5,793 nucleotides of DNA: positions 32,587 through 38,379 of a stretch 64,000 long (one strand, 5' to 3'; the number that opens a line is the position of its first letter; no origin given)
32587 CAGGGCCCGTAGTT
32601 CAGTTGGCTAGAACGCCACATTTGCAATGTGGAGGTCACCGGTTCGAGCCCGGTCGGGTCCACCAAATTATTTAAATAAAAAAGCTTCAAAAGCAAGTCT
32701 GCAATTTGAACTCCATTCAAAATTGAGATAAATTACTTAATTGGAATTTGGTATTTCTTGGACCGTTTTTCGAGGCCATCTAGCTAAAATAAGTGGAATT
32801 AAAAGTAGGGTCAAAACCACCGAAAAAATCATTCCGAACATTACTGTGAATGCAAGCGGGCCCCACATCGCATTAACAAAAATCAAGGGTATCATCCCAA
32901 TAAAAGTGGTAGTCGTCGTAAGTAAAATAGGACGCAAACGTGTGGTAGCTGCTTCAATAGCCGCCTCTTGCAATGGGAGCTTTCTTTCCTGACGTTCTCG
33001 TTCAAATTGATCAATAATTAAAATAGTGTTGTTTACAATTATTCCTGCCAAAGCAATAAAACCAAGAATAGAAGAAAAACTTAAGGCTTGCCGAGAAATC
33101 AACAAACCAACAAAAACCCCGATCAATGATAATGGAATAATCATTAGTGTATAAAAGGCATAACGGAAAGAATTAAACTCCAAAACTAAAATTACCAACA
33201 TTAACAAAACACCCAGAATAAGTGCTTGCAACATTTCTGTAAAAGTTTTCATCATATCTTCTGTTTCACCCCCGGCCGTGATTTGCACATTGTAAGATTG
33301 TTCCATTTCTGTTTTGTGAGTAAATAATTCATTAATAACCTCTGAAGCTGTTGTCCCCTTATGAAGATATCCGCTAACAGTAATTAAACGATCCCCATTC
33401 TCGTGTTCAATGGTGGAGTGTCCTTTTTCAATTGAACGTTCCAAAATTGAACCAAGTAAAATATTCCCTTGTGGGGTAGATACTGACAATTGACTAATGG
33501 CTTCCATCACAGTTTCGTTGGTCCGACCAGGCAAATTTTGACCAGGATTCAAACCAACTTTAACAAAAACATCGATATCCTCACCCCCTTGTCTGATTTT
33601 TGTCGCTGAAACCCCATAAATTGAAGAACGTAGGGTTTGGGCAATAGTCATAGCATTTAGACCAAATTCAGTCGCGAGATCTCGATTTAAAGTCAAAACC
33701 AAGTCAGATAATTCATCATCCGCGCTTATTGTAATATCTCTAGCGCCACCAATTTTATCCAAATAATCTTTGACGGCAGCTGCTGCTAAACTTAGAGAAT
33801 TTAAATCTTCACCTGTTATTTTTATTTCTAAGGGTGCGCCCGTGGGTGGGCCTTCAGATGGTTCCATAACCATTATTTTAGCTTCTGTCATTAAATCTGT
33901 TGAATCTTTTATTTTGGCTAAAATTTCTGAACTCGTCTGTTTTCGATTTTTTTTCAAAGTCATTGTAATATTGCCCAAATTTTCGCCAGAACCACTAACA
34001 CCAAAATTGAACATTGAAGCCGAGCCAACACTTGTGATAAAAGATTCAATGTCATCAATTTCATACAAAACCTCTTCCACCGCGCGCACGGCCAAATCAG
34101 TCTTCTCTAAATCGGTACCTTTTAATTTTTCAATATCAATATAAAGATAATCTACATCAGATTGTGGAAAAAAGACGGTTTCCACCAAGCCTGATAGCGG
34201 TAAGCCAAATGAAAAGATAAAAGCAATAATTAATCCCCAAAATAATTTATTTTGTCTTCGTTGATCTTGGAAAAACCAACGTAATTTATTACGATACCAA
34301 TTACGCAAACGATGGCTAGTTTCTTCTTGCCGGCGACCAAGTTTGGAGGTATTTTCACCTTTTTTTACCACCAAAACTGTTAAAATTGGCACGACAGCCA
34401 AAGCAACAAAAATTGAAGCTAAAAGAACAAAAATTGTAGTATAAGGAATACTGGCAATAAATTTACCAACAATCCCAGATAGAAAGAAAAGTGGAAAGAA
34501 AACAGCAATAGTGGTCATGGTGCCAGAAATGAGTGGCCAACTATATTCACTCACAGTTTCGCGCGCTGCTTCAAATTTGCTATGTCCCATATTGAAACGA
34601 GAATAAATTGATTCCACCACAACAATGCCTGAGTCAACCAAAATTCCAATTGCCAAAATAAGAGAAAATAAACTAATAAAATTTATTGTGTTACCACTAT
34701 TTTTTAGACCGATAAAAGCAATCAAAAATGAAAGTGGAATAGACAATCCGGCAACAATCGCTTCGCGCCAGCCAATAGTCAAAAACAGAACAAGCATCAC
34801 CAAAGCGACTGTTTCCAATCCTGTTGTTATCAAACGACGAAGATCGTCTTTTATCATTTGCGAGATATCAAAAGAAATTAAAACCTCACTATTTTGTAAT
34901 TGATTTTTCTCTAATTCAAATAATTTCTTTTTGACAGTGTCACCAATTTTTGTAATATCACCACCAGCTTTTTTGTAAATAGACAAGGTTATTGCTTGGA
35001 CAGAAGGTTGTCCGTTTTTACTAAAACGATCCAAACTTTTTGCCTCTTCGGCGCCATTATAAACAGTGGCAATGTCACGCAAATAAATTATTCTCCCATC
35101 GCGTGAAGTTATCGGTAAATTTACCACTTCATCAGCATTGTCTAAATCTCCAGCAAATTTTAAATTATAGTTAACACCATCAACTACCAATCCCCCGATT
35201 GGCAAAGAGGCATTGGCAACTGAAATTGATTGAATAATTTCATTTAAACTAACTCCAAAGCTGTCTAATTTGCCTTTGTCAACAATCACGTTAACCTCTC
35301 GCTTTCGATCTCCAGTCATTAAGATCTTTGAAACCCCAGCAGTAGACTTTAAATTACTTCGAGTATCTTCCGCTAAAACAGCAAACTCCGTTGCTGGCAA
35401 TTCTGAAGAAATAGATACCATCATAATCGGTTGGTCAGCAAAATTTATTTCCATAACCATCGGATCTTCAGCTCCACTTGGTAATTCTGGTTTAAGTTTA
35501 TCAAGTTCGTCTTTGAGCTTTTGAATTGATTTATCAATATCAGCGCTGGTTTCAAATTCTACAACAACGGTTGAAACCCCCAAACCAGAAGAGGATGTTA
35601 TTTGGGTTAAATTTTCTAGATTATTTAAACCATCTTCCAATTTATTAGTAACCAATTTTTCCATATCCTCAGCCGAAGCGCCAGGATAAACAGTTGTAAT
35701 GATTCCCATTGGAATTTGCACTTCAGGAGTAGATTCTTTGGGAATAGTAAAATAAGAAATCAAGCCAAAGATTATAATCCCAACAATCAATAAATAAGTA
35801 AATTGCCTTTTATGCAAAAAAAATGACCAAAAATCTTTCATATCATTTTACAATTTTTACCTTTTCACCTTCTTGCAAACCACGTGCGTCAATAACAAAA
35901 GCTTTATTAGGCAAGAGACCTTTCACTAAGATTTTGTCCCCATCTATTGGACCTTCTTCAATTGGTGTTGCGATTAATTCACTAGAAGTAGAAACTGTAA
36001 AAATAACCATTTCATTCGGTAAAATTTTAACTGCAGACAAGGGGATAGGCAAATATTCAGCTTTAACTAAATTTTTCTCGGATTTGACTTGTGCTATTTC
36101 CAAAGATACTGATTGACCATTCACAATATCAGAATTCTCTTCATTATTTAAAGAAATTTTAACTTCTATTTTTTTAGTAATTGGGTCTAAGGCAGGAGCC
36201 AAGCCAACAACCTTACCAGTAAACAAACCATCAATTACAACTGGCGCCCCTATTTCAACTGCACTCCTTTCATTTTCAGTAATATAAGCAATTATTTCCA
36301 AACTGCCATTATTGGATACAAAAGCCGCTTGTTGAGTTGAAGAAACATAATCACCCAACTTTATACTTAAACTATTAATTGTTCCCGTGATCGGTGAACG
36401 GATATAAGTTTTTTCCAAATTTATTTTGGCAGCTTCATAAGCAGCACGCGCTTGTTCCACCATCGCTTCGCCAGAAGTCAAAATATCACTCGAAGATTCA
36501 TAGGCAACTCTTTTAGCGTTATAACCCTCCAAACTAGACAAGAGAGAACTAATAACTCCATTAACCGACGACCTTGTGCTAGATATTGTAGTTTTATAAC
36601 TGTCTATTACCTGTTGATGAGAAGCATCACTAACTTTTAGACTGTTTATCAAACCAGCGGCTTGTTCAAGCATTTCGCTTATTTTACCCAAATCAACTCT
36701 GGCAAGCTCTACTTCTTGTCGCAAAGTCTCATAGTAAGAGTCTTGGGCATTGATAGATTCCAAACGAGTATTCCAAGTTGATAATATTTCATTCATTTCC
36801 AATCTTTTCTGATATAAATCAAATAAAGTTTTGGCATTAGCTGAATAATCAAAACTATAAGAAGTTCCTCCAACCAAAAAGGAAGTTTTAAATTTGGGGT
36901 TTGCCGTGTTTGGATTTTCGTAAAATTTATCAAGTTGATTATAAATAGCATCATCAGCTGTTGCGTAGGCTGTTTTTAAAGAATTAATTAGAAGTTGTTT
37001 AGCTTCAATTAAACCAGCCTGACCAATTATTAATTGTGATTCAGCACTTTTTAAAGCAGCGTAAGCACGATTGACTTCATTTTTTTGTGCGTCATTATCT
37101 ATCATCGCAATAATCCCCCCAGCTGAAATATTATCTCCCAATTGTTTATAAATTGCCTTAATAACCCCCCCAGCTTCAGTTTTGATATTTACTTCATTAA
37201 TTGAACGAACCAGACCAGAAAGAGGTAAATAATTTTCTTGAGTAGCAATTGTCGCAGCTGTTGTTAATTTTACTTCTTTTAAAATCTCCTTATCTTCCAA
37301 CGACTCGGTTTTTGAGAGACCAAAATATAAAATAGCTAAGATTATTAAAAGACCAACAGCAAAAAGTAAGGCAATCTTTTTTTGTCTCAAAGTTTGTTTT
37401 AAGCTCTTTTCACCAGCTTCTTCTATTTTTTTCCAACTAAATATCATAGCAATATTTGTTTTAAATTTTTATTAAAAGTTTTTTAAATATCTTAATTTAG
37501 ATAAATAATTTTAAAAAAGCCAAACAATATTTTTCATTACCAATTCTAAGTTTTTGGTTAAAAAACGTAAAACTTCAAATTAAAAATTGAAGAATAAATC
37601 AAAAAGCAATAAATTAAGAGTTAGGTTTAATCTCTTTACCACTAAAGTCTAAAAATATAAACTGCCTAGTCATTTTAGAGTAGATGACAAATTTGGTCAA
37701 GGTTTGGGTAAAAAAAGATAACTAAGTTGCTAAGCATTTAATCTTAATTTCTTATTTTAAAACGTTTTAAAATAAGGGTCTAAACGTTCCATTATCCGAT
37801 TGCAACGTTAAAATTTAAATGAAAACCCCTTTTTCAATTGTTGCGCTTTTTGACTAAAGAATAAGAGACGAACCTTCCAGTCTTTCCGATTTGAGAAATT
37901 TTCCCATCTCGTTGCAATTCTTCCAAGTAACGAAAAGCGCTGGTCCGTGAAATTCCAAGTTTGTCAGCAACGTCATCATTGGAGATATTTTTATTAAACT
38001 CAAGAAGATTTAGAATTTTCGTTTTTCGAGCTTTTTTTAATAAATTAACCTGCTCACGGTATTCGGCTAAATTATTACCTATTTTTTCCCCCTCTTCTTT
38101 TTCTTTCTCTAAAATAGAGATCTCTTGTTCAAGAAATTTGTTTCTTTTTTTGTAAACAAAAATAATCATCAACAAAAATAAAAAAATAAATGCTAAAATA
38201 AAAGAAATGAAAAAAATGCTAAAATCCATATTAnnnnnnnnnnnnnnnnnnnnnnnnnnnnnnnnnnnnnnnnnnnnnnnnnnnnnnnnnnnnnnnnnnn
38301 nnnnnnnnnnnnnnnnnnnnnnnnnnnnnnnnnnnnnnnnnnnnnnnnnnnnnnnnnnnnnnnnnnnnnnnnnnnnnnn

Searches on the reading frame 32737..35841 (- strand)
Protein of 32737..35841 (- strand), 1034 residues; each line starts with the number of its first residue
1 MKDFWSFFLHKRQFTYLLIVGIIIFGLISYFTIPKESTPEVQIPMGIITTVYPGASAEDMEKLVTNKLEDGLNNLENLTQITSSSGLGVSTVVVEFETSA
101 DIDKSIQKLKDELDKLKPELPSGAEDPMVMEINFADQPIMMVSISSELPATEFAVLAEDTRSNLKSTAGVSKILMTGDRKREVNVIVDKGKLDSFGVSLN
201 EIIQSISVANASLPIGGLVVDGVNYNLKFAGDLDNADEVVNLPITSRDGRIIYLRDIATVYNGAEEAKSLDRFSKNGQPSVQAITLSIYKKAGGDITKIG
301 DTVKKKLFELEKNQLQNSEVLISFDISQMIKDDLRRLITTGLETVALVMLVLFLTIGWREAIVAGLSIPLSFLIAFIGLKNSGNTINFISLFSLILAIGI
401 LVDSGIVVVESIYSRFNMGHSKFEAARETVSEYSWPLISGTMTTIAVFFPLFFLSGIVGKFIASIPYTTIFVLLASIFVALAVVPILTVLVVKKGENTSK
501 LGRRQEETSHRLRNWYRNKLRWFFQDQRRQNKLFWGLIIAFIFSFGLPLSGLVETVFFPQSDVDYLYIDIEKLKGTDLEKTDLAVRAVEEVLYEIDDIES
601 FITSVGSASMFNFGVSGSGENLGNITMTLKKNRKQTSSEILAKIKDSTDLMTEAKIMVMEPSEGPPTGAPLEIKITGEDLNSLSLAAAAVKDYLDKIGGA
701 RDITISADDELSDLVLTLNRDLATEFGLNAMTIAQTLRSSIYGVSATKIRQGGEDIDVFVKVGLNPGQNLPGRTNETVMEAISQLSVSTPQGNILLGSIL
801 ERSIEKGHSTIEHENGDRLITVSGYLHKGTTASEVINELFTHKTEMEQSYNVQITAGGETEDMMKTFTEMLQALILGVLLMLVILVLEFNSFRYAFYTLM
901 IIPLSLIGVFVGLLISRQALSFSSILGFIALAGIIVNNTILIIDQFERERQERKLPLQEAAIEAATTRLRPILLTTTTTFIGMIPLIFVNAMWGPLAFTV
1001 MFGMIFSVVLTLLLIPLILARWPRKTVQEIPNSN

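Call 14: search_protein_families(library=pfam, proteins=[window:32737-35841:-], max_evalue=0.01)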
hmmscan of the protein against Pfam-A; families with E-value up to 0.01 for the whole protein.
window:32737-35841:- (1034 aa): 2 families
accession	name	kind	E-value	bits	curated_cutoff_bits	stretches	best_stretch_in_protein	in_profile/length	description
PF00873.25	ACR_tran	-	6.1e-187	623.9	28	1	5-1018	2-1016/1021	AcrB/AcrD/AcrF family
PF03176.21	MMPL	-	1.3e-10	41.1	20.5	2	848-1021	121-301/333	MMPL family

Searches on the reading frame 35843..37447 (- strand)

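Call 14: search_protein_families(library=pfam, proteins=[window:35843-37447:-], max_evalue=0.01)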
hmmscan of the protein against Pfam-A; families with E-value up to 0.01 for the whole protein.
window:35843-37447:- (534 aa): 3 families
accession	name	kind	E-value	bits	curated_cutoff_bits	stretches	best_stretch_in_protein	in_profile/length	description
PF13437.12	HlyD_3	-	1.3e-11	45.6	22.2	1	349-439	2-101/106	HlyD family secretion protein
PF16576.10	HlyD_D23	-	2.6e-11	43.7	30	1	331-438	93-206/214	Barrel-sandwich domain of CusB or HlyD membrane-fusion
PF00364.28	Biotin_lipoyl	-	0.00039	20.6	22.1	0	85-116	42-73/73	Biotin-requiring enzyme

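Call 15: search_protein_families(library=ncbifam, proteins=[window:35843-37447:-], max_evalue=0.01)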
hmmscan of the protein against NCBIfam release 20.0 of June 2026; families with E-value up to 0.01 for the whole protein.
window:35843-37447:- (534 aa): 25 families
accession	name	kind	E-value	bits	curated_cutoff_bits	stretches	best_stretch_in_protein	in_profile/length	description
TIGR01730.1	RND_mfp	subfamily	2e-30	105.9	94.9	2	323-532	111-321/322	efflux RND transporter periplasmic adaptor subunit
TIGR00998.1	8a0101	subfamily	7.6e-17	61.2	390.8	1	230-419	101-284/334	EmrA/EmrK family multidrug efflux transporter periplasmic adaptor subunit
TIGR00999.1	8a0102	subfamily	1.5e-15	57.1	319.3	1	311-506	62-250/271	CzcB/NccB family metal efflux transporter periplasmic adaptor subunit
NF002939.0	PRK03598.1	equivalog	4.8e-13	49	393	2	281-405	148-263/332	secretion protein HlyD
NF007785.0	PRK10476.1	equivalog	5.4e-11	41.9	376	1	315-406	177-268/347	multidrug transporter subunit MdtN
TIGR02971.1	heterocyst_DevB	subfamily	5.5e-10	39.2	129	2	217-405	84-262/327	ABC exporter membrane fusion protein, DevB family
NF008589.1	PRK11556.1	equivalog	5.8e-10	38.6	391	2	324-533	170-388/392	MdtA/MuxA family multidrug efflux RND transporter periplasmic adaptor subunit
NF007850.1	PRK10559.1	equivalog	4.9e-09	35.7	400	1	315-414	116-215/303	p-hydroxybenzoic acid efflux pump subunit AaeA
NF045680.1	DiMtlExpIhpB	equivalog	8.5e-08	31.5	450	1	347-513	138-302/326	divalent metal ion exporter adaptor subunit IhpB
NF008606.0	PRK11578.1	equivalog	1.3e-07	31.1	342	2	77-146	53-122/371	macrolide transporter subunit MacA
TIGR01843.1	type_I_hlyD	subfamily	5.9e-07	28.8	208.65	1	87-405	45-331/422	HlyD family type I secretion periplasmic adaptor subunit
NF011715.0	PRK15136.1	equivalog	6.8e-07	28.2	563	1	288-416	160-292/390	multidrug efflux MFS transporter periplasmic adaptor subunit EmrA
NF007362.0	PRK09859.1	equivalog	1.7e-06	27.4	738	1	283-378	103-201/385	multidrug transporter subunit MdtE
TIGR03794.1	NHLM_micro_HlyD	equivalog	1.7e-06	27.2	156.2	1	81-138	54-111/421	NHLP bacteriocin system secretion protein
NF045904.1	RND-peri-MexE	equivalog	2.9e-06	26.4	714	1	324-394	149-218/390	multidrug efflux RND transporter periplasmic adaptor subunit MexE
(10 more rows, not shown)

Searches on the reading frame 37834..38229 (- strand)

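Call 15: search_protein_families(library=ncbifam, proteins=[window:37834-38229:-], max_evalue=0.01)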
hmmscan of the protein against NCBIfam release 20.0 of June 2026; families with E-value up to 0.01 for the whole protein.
window:37834-38229:- (131 aa): 19 families
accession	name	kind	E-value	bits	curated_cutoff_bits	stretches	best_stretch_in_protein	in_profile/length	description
NF007720.0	PRK10411.1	equivalog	2.1e-05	23.9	259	1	64-113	1-50/243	L-fucose operon activator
NF004873.0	PRK06231.1-3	equivalog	4.1e-05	23.2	220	1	6-60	50-104/208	F0F1 ATP synthase subunit B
NF053606.1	Sta1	subfamily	0.00012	22.1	80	1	68-113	21-66/100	Sta1 family transcriptional regulator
TIGR01884.1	cas_HTH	subfamily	0.00012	21.5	60.2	1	65-121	140-196/202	CRISPR-associated CARF protein Csa3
NF009949.0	PRK13413.1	equivalog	0.00052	19.7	272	1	29-106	124-197/203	master DNA invertase Mpi family serine-type recombinase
NF053736.1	AcpB_EbpR_MafR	subfamily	0.00059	19.2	130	1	63-106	79-122/481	AcpB/EbpR/MafR family transcriptional regulator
NF008846.0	PRK11886.1-1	equivalog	0.00087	18.7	353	0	70-115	5-52/312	bifunctional biotin--[acetyl-CoA-carboxylase] ligase/biotin operon repressor BirA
NF041395.1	TranRegLrpA1_Halo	equivalog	0.001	19.1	250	1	66-111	4-49/142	HTH-type transcriptional regulator LrpA1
NF010034.0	PRK13509.1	equivalog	0.0015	17.9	244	1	66-115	4-53/251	HTH-type transcriptional regulator UlaR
NF040939.2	trans_reg_lrs14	equivalog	0.0028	17.7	90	0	72-113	27-68/103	Lrs14 family HTH-type transcriptional regulator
NF041397.1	TranRegGlpR_Halo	equivalog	0.0031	17.2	300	1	65-112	3-50/253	HTH-type transcriptional regulator GlpR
NF008850.0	PRK11886.1-5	equivalog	0.0036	16.5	489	1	67-108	6-47/320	bifunctional biotin--[acetyl-CoA-carboxylase] ligase/biotin operon repressor BirA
NF008370.0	PRK11169.1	equivalog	0.0037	17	233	0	69-111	16-58/164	leucine-responsive transcriptional regulator Lrp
NF053609.1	Sul12a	equivalog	0.0051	17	150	0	68-112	6-50/103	Sul12a family chromatin-organizing protein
NF011043.0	PRK14473.1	equivalog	0.0063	16.5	168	1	6-70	10-75/164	F0F1 ATP synthase subunit B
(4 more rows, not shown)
